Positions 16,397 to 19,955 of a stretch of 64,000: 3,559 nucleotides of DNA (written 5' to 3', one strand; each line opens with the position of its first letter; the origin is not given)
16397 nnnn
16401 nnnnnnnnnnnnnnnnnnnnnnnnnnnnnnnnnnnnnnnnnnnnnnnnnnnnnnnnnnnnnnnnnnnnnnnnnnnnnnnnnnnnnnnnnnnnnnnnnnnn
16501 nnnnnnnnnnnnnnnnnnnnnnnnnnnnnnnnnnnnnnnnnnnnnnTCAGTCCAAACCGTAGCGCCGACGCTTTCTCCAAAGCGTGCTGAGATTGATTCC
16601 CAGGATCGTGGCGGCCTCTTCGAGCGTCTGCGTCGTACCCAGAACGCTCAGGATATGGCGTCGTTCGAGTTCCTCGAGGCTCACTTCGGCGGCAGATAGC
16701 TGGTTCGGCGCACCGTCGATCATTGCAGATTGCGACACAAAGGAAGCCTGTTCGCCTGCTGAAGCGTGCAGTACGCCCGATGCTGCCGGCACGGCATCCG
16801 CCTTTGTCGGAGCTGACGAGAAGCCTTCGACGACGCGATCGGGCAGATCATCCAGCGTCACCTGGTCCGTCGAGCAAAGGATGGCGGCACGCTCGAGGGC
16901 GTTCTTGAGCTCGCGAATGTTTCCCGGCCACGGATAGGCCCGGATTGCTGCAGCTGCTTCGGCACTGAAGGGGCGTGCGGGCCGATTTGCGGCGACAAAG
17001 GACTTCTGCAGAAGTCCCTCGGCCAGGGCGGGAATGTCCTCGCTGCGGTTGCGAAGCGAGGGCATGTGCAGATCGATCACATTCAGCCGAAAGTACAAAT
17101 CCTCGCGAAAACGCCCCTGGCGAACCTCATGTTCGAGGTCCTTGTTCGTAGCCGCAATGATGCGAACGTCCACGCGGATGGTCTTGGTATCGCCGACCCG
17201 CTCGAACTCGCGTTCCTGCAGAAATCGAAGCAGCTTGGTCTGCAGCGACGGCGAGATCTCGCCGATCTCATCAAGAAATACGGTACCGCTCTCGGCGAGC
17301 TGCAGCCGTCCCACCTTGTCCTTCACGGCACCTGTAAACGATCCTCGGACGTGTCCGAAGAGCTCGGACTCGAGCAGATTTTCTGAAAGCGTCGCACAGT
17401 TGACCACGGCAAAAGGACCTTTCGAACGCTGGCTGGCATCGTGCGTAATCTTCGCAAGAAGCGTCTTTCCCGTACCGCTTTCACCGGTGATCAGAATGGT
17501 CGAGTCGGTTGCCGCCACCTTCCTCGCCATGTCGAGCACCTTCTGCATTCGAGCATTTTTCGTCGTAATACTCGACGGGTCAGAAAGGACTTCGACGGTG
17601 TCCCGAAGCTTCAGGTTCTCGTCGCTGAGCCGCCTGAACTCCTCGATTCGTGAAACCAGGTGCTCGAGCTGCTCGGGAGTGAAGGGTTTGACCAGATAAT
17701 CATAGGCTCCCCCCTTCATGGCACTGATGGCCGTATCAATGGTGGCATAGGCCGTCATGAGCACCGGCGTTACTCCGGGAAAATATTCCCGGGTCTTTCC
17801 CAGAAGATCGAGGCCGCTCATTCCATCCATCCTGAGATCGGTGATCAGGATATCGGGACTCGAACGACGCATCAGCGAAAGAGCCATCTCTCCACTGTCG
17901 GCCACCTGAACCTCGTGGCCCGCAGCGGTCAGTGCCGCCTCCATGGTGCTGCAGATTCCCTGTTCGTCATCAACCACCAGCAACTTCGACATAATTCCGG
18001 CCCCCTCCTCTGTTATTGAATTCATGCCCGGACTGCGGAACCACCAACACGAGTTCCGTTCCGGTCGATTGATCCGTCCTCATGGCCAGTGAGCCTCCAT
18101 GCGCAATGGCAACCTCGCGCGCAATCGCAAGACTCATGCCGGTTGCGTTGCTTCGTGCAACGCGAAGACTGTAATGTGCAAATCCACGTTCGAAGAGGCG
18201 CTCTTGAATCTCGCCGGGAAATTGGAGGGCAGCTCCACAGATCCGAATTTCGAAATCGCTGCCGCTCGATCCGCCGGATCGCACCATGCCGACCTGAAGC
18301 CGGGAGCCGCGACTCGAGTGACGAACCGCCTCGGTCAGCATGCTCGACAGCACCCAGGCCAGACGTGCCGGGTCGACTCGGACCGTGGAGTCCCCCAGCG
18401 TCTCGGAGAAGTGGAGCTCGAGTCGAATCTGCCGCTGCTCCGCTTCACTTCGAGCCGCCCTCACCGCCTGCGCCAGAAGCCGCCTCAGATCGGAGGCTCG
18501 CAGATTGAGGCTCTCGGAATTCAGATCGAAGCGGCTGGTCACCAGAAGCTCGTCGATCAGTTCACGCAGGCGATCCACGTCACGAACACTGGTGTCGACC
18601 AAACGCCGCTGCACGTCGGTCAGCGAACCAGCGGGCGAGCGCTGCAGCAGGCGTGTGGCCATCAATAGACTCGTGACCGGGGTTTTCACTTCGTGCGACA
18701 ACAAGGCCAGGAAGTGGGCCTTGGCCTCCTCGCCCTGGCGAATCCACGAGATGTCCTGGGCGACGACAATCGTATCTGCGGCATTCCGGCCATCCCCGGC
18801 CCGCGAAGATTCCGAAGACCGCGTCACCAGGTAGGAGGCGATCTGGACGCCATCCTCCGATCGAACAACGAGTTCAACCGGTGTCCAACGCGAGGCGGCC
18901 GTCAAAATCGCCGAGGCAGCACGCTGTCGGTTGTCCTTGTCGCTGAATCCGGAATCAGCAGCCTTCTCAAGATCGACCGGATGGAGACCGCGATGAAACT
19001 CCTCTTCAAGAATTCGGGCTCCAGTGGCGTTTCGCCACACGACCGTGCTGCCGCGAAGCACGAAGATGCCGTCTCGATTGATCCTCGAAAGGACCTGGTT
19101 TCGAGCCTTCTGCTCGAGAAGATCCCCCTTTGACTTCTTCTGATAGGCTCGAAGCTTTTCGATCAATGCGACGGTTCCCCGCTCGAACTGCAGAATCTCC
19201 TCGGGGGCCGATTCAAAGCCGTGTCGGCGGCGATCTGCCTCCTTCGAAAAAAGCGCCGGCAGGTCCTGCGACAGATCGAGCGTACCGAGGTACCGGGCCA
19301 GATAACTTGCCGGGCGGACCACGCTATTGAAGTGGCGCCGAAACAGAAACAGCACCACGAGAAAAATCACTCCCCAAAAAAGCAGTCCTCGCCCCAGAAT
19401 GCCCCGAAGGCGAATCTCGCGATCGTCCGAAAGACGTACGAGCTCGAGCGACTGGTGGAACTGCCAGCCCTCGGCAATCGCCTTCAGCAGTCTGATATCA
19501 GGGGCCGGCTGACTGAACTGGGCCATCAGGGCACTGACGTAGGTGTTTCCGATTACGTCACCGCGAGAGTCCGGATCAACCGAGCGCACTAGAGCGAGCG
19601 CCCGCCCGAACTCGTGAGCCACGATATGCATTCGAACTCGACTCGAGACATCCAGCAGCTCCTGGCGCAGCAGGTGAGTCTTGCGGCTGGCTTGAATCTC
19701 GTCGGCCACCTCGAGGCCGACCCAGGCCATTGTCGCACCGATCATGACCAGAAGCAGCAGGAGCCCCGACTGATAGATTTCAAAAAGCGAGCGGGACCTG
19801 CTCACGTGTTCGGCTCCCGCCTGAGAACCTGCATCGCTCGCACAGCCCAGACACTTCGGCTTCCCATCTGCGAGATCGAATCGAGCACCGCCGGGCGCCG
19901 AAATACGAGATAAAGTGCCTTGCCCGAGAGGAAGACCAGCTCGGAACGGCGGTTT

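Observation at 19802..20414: Sigma54 promoter in front of its own HK / sigma54-activator operon (autoregulatory loop) with an upstream accessory membrane protein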

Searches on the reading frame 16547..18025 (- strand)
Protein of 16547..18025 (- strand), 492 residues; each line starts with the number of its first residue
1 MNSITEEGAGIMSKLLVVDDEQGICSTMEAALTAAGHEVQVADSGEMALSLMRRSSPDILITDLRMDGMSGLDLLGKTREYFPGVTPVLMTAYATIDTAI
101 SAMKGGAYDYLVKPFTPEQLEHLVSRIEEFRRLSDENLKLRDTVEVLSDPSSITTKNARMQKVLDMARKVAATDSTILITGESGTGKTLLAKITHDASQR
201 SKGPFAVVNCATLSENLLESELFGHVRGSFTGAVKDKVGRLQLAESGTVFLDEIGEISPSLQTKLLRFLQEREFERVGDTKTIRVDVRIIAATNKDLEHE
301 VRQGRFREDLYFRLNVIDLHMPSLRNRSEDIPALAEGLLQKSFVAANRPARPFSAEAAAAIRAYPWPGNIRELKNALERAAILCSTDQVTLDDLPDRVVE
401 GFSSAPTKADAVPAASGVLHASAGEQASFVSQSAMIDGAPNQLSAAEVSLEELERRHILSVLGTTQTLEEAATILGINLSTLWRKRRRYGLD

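Call 3: search_protein_families(library=pfam, proteins=[window:16547-18025:-], max_evalue=0.01)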
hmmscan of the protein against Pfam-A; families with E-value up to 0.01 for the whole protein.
window:16547-18025:- (492 aa): 16 families
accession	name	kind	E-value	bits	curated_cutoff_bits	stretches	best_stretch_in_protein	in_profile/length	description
PF00158.32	Sigma54_activat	-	2.6e-70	235.9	20.2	1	154-319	2-167/168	Sigma-54 interaction domain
PF00072.30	Response_reg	-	1.9e-25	89.6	30.2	1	16-124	2-110/111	Response regulator receiver domain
PF25601.1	AAA_lid_14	-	2.2e-23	82.3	27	1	325-408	1-84/87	AAA+ ATPase lid domain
PF14532.12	Sigma54_activ_2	-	4.9e-18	66.1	25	1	159-324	6-138/138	Sigma-54 interaction domain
PF07728.20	AAA_5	-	1.3e-10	41.9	22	1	177-295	2-123/139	AAA domain (dynein-related subfamily)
PF00004.35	AAA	-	5e-09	37.1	21.2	1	177-313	1-130/131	ATPase family associated with various cellular activities (AAA)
PF02954.25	HTH_8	-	2.9e-07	30.5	22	1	449-489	1-42/42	Bacterial regulatory protein, Fis family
PF07724.20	AAA_2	-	1.5e-06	28.8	27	1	175-305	4-135/166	AAA domain (Cdc48 subfamily)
PF01078.27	Mg_chelatase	-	1.6e-05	24.9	20.3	0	232-294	93-157/207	Magnesium chelatase, subunit ChlI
PF20030.5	bpMoxR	-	1.6e-05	24.6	27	1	158-298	15-149/205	MoxR domain in the MoxR-vWA-beta-propeller ternary systems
PF13191.12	AAA_16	-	5.7e-05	24.1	32.6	1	160-254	9-102/167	AAA ATPase domain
PF13401.12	AAA_22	-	0.00065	20.5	27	1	173-214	4-45/130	AAA domain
PF13245.12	AAA_19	-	0.0014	19.3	25.1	0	169-280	6-126/134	AAA domain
PF00493.29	MCM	-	0.0016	18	23.3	1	171-296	54-174/224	MCM P-loop domain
PF20720.3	nSTAND3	-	0.0025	17.9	27.2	1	163-193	6-36/155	Novel STAND NTPase 3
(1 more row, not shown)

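Call 17: find_related_loci(query=window:16547-17992:-, collection=genome_contigs, flank=6000)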
Query window:16547-17992:- (481 aa) in genome_contigs; peptide patterns used: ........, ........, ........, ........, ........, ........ (x = any residue, [..] = any of these).
599 stretches matched a pattern (row limit reached: there are more); 588 encode a relative of the query (tblastn E <= 1e-3); the best 80 are kept; 80 distinct loci.
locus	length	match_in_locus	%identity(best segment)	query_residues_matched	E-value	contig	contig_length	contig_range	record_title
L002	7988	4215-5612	76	1-478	0e+0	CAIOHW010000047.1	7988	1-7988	MAG: Oligoflexia bacterium isolate ErkenSummer_bin-2104 genome assembly, contig: bin-2104:047/448, whole genome shotgun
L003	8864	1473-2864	73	1-481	0e+0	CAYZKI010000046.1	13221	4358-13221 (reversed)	MAG TPA_asm: uncultured Bacteriovoracaceae bacterium isolate binchicken_co276_19 genome assembly, contig: NODE_4003_leng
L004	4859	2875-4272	73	1-481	0e+0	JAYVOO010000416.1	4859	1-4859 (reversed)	MAG: Oligoflexia bacterium isolate GL72_DN_concoct_181 GL72_DN_concoct_181_415, whole genome shotgun sequence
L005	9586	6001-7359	72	1-481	0e+0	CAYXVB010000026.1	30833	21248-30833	MAG TPA_asm: uncultured Bacteriovoracaceae bacterium isolate SRP342105_co1_315 genome assembly, contig: NODE_1901_length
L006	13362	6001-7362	72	1-481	0e+0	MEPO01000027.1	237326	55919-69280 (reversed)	MAG: Bdellovibrionales bacterium GWA1_52_35 gwa1_scaffold_6, whole genome shotgun sequence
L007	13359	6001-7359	70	1-481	0e+0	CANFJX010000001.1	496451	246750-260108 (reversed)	MAG: Bacteriovoracaceae bacterium isolate Jr-11may16-290 genome assembly, contig: Jr-11may16-C3, whole genome shotgun se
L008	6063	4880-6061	78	1-395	0e+0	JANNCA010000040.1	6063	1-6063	MAG: Oligoflexia bacterium isolate OTE_78_metabat_250 OTE_78_k141_3558482, whole genome shotgun sequence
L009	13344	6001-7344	50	1-481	3e-148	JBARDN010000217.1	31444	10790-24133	MAG: Candidatus Binataceae bacterium isolate MFD06347_ilm_asm_bin10 k127_24660, whole genome shotgun sequence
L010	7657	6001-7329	49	1-481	4e-144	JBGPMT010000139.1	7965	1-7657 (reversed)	MAG: Candidatus Binataceae bacterium isolate OBJ_0618_7090110_231 k141_4265115_length_7965_cov_14.0000, whole genome sho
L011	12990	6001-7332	49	1-481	5e-140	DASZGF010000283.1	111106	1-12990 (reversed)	MAG TPA_asm: Candidatus Binataceae bacterium isolate SMAG_U6541 k141_4999170, whole genome shotgun sequence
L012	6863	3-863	70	168-481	2e-138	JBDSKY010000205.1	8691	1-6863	MAG: Bdellovibrionia bacterium isolate cluster1_bin.357 k127_13228772, whole genome shotgun sequence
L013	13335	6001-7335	46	1-481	1e-137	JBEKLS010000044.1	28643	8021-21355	MAG: Candidatus Binatus sp. isolate SPRUCE 376 SPRUCE_376_44, whole genome shotgun sequence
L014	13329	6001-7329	48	1-481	7e-136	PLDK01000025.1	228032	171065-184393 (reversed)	MAG: Deltaproteobacteria bacterium isolate palsa_1114 73.20111000_P2D.7_contig_521, whole genome shotgun sequence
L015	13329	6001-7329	49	1-481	5e-135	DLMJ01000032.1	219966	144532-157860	MAG TPA_asm: Candidatus Binatus soli isolate UBA7539 UBA7539_contig_281, whole genome shotgun sequence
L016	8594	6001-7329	48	1-481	1e-134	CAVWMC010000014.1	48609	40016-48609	MAG: uncultured delta proteobacterium isolate MFD04463.bin.1.288 genome assembly, contig: contig_63807, whole genome sho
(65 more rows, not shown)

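Call 26: search_protein_families(library=ncbifam, proteins=[window:16547-17992:-], max_evalue=0.001)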
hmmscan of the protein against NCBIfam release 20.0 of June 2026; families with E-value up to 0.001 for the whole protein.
window:16547-17992:- (481 aa): 113 families (the best 25 are shown)
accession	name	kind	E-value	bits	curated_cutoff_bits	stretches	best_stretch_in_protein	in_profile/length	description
NF008469.0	PRK11361.1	equivalog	2.4e-127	425.4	714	1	3-404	6-406/461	acetoacetate metabolism transcriptional regulator AtoC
TIGR01818.1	ntrC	equivalog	9e-123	410.5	558.6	1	5-475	2-460/463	nitrogen regulation protein NR(I)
TIGR02915.1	PEP_resp_reg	equivalog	7.5e-109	364.5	502.6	1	4-383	1-382/445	PEP-CTERM-box response regulator transcription factor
TIGR01817.1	nifA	equivalog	3.7e-108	362.6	528.85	1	138-444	194-494/534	nif-specific transcriptional activator NifA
NF007689.0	PRK10365.1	equivalog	1.2e-106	357.2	760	1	4-386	8-385/441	sigma-54-dependent response regulator transcription factor ZraR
NF041946.1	LuxO_transreg_Vib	equivalog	3.1e-106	355.9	800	1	7-477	2-459/463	quorum-sensing sigma-54 dependent transcriptional regulator LuxO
NF008176.1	PRK10923.1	equivalog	1.3e-103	347.1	620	1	3-480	5-468/469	nitrogen regulation protein NR(I)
NF038308.1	RNA_repair_RtcR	equivalog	7.7e-101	338.5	650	1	66-467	104-500/530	RNA repair transcriptional activator RtcR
NF011695.0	PRK15115.1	equivalog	9.1e-101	337.8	763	1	2-392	7-386/445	two-component system response regulator GlrR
NF051870.1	NAssimRespRegNtrX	equivalog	2.1e-100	336.8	600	1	1-389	1-387/452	nitrogen assimilation response regulator NtrX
NF050807.1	TransRegFlbDCaul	equivalog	4e-96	322.6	750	1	3-478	2-438/454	sigma-54-dependent transcriptional regulator FlbD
NF041552.1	TF_PrdR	equivalog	2.4e-94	316.7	795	1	139-394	266-521/577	sigma-54 dependent transcriptional regulator PrdR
NF049963.1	RespRegFlgRCampy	domain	8.2e-92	308.3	750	1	4-383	3-377/429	fla regulon two-component system response regulator FlgR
NF003451.0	PRK05022.1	equivalog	1.1e-90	304.8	476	1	118-480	164-510/512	nitric oxide reductase transcriptional regulator NorR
TIGR02329.1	propionate_PrpR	equivalog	4.9e-79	266.3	499.2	1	139-474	211-523/526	propionate catabolism operon regulatory protein PrpR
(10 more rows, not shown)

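Call 27: search_solved_structures(query=window:16547-17992:-, max_evalue=1e-20)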
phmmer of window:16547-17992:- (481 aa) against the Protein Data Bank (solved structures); distinct sequences matched with E-value up to 1e-20: 36.
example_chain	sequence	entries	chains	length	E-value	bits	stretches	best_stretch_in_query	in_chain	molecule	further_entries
4l4u_A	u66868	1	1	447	9.1e-91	308.3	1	4-373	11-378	Transcriptional regulator (NtrC family)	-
1ny5_A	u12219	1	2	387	4.3e-87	296.2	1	4-373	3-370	transcriptional regulator (NtrC family)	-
5ep0_A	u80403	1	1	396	1.6e-82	281.1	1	3-389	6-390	Putative repressor protein luxO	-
9qq6_C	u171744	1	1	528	6.6e-80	272.5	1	109-386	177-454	Nif-specific regulatory protein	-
3dzd_A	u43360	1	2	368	2.1e-79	270.8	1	3-376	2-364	Transcriptional regulator (NtrC family)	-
1ojl_A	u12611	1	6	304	9.6e-76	258.8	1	146-386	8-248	TRANSCRIPTIONAL REGULATORY PROTEIN ZRAR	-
5m7n_A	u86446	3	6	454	7.7e-75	255.8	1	3-402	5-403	Nitrogen assimilation regulatory protein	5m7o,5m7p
6jdi_A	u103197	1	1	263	7.3e-69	236.1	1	146-386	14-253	Nitrogen assimilation regulatory protein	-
8p53_C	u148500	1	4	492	1.3e-68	235.2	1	112-480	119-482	Transcriptional regulator FleQ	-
8pb9_D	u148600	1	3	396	3.3e-68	233.9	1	111-386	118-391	Transcriptional regulator FleQ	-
7ejw_C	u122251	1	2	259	3.6e-68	233.8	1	146-386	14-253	Transcriptional regulator FleQ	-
6j7e_A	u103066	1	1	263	3.6e-68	233.8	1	146-386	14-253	Nitrogen assimilation regulatory protein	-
5exp_A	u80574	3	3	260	3.7e-68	233.8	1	146-386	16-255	Transcriptional regulator FleQ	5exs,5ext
5exx_A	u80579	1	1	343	7.2e-68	232.8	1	146-386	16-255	Transcriptional regulator FleQ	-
6jdl_A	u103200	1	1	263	9.5e-68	232.4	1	146-386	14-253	Nitrogen assimilation regulatory protein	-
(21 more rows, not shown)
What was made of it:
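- On NtrC-family response-regulator enhancer-binding protein: Structural relatives are NtrC1, NtrC4, LuxO and ZraR (call 27).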

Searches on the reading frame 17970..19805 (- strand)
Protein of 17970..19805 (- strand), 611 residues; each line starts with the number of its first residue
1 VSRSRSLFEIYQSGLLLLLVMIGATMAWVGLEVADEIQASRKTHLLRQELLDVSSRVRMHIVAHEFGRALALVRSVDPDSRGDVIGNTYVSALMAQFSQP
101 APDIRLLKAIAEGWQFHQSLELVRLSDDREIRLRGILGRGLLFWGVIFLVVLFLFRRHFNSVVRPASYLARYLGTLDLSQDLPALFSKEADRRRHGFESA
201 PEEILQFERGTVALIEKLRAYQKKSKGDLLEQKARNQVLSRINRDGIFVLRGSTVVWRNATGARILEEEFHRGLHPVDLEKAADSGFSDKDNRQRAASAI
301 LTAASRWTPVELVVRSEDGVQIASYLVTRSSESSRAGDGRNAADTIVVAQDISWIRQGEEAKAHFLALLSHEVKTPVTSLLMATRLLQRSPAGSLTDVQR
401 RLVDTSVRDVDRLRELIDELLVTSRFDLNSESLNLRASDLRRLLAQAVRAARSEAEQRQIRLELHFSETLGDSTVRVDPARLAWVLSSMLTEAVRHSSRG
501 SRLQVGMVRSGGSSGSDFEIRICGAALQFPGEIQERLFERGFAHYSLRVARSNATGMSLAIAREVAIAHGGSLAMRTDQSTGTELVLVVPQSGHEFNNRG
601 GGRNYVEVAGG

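Call 3: search_protein_families(library=pfam, proteins=[window:17970-19805:-], max_evalue=0.01)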
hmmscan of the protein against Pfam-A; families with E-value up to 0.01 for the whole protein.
window:17970-19805:- (611 aa): 2 families
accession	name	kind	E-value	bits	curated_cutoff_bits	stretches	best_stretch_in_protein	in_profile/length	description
PF00512.31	HisKA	-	7.2e-15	55.2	26.9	1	362-427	2-64/66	His Kinase A (phospho-acceptor) domain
PF02518.31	HATPase_c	-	1.4e-10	42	26.4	1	478-591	2-109/111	Histidine kinase-, DNA gyrase B-, and HSP90-like ATPase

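Call 26: search_protein_families(library=ncbifam, proteins=[window:17970-19805:-], max_evalue=0.001)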
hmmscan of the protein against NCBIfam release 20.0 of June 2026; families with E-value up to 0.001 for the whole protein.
window:17970-19805:- (611 aa): 52 families (the best 25 are shown)
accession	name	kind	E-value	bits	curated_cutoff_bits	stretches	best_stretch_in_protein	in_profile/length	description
NF046044.1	PnpS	equivalog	6.8e-30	104.4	400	1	340-590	148-390/390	two-component system histidine kinase PnpS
TIGR02966.1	phoR_proteo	equivalog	5.4e-27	94.7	334.2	1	293-585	56-329/333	phosphate regulon sensor histidine kinase PhoR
NF033092.0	HK_WalK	equivalog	4.4e-26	91.6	725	1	341-590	351-593/594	cell wall metabolism sensor histidine kinase WalK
NF040691.1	MtrAB_MtrB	equivalog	1.3e-24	87.1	450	1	361-594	270-495/507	MtrAB system histidine kinase MtrB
NF008312.0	PRK11100.1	equivalog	4.8e-24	85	356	1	364-591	258-474/477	two-component system sensor histidine kinase CreC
NF033091.0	HK_VanS_ACDEFG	equivalog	1.9e-23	83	400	1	356-580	68-284/293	vancomycin resistance histidine kinase VanS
TIGR01386.1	cztS_silS_copS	subfamily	8.7e-23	81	292.55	1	363-589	242-456/457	heavy metal sensor histidine kinase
TIGR02956.1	TMAO_torS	equivalog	7.7e-22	77.2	676.5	1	357-590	459-681/967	TMAO reductase system sensor histidine kinase/response regulator TorS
NF011874.0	PRK15347.1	equivalog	2.4e-20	72.2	852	1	359-591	395-614/921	two component system sensor kinase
NF045911.1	TCSHisKinNblS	equivalog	1.7e-18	66.3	1000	1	214-584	246-613/621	two-component system sensor histidine kinase NblS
NF008468.0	PRK11360.1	equivalog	3.2e-18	65.4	646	1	365-592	399-609/616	two-component system sensor histidine kinase AtoS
NF007688.0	PRK10364.1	equivalog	1.5e-17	63.5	479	1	364-593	242-453/460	two-component system sensor histidine kinase ZraS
NF008235.0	PRK11006.1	equivalog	2.4e-17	62.9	390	1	344-591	186-423/431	phosphate regulon sensor histidine kinase PhoR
NF012163.2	BaeS_SmeS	equivalog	1.5e-16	60.4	500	1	355-584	233-451/457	sensor histidine kinase efflux regulator BaeS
NF041880.1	EPS_EpsF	equivalog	2.1e-16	59.5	900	1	268-577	188-477/492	response regulator EpsF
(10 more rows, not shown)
